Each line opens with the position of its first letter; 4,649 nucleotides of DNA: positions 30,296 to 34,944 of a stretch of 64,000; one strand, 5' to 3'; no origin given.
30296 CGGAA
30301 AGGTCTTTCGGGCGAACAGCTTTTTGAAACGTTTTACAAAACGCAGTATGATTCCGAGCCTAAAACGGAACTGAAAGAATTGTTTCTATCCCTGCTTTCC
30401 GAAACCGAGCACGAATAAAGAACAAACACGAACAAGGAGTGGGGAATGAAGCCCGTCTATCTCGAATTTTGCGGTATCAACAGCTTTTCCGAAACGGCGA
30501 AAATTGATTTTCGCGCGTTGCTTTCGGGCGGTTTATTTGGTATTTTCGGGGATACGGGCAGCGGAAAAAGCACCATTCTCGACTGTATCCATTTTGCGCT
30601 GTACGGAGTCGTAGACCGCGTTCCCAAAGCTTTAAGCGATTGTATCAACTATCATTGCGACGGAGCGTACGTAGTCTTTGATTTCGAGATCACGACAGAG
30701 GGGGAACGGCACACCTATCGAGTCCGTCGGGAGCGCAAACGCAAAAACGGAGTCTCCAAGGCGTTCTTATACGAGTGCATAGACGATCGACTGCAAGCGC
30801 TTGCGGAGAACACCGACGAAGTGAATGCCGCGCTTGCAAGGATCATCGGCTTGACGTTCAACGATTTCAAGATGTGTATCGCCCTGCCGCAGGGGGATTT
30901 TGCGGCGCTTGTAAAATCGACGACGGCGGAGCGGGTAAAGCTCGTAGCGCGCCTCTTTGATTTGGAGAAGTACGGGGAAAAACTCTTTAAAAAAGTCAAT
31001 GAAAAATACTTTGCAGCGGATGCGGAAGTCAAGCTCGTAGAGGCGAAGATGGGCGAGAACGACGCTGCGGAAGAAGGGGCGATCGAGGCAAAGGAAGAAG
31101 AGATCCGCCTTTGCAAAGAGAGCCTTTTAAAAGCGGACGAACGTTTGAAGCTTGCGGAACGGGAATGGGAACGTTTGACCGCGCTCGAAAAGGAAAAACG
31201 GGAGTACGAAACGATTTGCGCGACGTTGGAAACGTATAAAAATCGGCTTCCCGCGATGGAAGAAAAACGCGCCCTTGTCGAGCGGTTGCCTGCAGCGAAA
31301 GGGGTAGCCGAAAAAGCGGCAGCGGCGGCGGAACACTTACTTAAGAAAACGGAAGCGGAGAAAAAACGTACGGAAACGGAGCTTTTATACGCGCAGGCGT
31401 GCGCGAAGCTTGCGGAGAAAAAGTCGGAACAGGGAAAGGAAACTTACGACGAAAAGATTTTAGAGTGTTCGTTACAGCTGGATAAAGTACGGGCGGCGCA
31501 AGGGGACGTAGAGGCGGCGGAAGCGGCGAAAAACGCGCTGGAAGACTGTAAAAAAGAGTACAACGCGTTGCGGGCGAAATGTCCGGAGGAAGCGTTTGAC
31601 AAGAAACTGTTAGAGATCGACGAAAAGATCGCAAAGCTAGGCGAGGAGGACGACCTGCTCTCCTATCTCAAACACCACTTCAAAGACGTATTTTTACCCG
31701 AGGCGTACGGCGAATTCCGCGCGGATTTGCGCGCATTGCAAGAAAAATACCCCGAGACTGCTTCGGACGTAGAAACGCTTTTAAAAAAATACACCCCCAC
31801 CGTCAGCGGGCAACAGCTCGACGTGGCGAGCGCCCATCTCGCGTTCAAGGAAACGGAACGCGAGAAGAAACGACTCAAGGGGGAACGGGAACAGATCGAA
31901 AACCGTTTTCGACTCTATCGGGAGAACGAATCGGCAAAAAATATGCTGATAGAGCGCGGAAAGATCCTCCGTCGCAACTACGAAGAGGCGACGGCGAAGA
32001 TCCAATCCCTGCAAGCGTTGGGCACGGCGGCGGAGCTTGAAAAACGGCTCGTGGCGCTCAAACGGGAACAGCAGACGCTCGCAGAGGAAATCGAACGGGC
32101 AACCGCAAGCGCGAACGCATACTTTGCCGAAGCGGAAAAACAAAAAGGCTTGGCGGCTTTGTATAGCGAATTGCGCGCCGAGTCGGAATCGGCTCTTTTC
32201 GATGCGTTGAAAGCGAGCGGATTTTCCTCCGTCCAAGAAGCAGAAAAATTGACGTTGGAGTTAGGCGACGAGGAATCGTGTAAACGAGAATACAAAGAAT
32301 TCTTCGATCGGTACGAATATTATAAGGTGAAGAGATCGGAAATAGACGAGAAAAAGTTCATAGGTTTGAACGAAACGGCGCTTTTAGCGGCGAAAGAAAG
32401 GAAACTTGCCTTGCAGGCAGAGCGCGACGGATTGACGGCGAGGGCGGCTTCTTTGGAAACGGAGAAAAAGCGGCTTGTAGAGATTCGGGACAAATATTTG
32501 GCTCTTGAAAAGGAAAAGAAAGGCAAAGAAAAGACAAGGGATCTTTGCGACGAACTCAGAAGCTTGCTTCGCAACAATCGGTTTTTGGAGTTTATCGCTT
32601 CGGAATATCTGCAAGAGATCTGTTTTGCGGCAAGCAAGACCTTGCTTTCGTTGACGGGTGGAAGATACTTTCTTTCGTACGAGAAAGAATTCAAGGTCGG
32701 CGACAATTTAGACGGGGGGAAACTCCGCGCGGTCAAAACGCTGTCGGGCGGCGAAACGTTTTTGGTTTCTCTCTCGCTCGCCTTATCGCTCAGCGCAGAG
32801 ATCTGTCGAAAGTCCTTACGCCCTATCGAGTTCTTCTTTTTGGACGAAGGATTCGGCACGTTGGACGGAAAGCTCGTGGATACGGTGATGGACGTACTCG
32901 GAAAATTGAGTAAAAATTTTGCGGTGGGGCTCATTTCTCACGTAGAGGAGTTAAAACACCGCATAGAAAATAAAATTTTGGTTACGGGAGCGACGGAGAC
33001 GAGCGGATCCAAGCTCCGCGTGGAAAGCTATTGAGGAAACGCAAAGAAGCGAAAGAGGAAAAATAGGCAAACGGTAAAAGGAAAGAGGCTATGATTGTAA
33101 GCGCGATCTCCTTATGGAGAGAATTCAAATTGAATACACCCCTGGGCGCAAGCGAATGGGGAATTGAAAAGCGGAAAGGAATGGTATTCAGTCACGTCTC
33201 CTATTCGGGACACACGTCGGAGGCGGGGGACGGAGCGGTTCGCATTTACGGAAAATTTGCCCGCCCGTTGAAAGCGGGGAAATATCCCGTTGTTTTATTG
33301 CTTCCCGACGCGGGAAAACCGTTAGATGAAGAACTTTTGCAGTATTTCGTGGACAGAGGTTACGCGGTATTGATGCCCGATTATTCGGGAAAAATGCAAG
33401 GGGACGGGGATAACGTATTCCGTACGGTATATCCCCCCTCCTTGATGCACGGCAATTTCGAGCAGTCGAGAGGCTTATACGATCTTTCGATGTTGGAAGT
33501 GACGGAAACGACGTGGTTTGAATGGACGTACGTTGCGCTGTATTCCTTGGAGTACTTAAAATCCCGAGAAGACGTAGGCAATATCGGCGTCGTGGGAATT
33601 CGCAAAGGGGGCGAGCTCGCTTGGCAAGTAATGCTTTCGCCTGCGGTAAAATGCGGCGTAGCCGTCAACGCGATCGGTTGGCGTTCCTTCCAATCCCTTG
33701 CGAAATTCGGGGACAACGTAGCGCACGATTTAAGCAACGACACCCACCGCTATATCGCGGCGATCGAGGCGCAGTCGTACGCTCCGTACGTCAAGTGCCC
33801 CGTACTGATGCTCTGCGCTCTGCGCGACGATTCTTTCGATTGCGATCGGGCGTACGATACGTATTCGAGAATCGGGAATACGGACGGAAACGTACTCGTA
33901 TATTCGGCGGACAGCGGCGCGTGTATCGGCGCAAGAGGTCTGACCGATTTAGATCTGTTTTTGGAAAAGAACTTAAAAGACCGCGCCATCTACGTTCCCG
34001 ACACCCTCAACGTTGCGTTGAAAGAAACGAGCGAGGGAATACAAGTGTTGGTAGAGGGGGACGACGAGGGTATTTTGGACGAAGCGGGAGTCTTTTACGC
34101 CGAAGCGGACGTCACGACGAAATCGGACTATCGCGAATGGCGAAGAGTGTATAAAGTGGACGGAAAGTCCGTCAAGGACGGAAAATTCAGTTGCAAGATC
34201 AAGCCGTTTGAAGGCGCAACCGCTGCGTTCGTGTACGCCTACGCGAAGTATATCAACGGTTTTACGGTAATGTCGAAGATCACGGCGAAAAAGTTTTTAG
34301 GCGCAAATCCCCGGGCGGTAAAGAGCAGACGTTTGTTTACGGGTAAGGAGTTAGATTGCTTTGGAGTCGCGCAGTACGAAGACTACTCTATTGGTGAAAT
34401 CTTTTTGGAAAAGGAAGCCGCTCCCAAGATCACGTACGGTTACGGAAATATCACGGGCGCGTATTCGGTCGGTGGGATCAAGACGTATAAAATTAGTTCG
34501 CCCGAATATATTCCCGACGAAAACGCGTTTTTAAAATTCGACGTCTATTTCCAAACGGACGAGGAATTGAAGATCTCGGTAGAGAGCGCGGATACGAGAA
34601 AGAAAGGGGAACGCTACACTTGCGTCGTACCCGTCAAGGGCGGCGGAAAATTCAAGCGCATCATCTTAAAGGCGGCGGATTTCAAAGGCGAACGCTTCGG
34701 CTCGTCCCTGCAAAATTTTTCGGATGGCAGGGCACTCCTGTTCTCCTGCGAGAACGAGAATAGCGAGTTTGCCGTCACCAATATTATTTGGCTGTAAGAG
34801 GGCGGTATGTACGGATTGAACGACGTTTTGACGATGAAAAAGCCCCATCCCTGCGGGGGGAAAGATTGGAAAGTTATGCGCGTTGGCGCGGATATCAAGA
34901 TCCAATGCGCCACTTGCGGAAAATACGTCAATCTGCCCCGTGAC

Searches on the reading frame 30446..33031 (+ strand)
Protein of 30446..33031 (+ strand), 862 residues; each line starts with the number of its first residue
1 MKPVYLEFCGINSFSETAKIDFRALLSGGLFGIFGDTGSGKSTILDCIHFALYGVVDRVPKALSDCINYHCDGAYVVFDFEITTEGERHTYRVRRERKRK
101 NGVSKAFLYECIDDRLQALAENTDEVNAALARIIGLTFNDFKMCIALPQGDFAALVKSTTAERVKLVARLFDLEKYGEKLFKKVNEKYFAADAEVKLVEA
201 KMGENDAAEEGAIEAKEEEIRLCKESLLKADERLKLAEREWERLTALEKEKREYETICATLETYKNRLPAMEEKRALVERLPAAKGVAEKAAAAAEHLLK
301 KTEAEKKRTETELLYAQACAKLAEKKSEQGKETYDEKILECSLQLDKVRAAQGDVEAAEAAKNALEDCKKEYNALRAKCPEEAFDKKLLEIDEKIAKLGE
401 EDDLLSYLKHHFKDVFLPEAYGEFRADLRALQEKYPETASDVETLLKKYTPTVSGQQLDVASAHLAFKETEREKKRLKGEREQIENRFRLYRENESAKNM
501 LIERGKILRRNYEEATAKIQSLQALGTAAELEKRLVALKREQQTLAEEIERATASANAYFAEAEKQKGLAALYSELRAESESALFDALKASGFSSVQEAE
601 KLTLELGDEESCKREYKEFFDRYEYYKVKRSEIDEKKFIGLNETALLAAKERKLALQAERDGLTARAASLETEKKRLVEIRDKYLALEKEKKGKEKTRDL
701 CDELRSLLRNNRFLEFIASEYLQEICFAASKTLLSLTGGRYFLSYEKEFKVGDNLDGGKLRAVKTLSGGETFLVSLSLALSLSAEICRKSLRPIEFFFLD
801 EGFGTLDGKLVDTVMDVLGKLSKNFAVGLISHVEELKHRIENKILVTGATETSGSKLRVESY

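Call 36: search_protein_families(library=pfam, proteins=[window:30446-33031:+], max_evalue=0.001)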
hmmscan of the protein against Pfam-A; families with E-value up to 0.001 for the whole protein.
window:30446-33031:+ (862 aa): 4 families
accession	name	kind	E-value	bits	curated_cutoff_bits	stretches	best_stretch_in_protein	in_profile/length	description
PF13476.12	AAA_23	-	3.5e-15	57.6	27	1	6-225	2-198/201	AAA domain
PF02463.25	SMC_N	-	5.5e-13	49.3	40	1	452-847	68-212/220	RecF/RecN/SMC N terminal domain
PF13558.12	SbcC_Walker_B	-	9e-10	39.1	27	1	759-818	26-88/90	SbcC/RAD50-like, Walker B motif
PF13555.12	AAA_29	-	0.00012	22.2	27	1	30-54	24-48/61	P-loop containing region of AAA domain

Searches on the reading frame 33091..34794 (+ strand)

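Call 36: search_protein_families(library=pfam, proteins=[window:33091-34794:+], max_evalue=0.001)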
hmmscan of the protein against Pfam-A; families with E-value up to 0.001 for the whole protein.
window:33091-34794:+ (568 aa): 2 families
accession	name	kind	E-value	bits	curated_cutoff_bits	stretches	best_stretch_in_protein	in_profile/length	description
PF01738.24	DLH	-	3.4e-07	30.5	21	1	56-261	5-169/217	Dienelactone hydrolase family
PF02129.25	Peptidase_S15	-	0.00033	20.9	23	0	47-110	1-71/262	X-Pro dipeptidyl-peptidase (S15 family)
